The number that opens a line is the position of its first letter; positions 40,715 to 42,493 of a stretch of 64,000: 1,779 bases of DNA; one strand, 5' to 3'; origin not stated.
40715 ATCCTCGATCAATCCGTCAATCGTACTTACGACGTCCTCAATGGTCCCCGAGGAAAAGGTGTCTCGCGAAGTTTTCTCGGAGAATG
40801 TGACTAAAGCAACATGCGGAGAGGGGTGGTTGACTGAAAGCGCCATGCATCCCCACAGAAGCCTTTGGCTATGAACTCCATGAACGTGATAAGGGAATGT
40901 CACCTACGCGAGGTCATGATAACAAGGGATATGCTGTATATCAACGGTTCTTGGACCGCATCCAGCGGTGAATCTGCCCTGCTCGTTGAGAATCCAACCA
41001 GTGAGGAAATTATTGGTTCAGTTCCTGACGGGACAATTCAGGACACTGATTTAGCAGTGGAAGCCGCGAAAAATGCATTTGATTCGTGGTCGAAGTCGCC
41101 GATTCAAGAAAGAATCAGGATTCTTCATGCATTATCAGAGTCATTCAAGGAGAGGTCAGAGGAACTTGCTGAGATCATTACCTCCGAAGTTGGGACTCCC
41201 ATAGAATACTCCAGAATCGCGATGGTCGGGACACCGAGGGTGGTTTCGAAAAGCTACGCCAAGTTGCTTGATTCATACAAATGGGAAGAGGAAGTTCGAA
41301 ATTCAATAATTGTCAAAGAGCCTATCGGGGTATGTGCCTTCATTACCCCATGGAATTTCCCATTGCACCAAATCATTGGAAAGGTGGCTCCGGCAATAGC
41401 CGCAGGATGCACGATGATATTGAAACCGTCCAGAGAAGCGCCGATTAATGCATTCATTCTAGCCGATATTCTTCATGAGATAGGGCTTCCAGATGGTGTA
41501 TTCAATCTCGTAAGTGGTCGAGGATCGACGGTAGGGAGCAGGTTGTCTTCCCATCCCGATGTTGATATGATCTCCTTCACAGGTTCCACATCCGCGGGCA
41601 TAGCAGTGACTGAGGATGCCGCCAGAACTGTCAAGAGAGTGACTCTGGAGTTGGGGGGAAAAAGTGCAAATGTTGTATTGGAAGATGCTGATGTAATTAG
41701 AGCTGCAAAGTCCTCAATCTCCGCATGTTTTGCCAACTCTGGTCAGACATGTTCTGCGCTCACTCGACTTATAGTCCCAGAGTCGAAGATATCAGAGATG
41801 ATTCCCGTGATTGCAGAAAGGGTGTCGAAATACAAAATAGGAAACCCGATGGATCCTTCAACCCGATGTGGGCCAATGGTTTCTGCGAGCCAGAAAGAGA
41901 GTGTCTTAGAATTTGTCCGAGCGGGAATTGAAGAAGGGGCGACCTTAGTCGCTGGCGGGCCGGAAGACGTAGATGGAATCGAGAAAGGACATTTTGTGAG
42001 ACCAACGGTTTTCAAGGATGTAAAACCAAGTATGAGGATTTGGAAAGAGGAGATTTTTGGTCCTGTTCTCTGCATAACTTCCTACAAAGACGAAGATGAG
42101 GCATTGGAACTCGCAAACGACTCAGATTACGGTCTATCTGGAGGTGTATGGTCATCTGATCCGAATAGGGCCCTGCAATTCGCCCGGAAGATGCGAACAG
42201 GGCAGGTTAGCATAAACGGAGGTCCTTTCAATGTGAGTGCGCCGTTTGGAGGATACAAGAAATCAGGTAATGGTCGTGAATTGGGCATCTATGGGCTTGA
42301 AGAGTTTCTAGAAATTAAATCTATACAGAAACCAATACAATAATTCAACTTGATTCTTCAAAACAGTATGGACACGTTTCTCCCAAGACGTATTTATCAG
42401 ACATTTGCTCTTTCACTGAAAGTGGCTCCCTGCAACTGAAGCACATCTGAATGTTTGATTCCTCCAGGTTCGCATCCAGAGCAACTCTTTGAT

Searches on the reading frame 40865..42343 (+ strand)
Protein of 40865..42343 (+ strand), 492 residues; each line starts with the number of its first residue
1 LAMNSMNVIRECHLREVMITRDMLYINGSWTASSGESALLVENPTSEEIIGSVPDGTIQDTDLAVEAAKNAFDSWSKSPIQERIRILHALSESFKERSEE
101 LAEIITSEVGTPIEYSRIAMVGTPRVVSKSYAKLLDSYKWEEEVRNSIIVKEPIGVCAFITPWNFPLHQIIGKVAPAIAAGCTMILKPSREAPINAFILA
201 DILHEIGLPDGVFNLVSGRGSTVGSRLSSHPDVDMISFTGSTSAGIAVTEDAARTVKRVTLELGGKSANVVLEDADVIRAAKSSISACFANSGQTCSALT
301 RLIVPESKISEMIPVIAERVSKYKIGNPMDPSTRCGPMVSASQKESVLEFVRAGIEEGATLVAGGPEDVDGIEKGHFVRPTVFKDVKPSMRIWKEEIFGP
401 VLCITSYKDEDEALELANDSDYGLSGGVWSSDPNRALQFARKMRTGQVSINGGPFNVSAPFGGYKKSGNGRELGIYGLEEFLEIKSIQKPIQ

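Call 83: search_protein_families(library=pfam, proteins=[window:40865-42343:+], max_evalue=0.00001)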
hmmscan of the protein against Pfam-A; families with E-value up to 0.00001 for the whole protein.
window:40865-42343:+ (492 aa): 1 family
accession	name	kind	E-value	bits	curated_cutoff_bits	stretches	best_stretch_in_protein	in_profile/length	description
PF00171.27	Aldedh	-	2e-163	544.6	23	1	30-487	1-461/461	Aldehyde dehydrogenase family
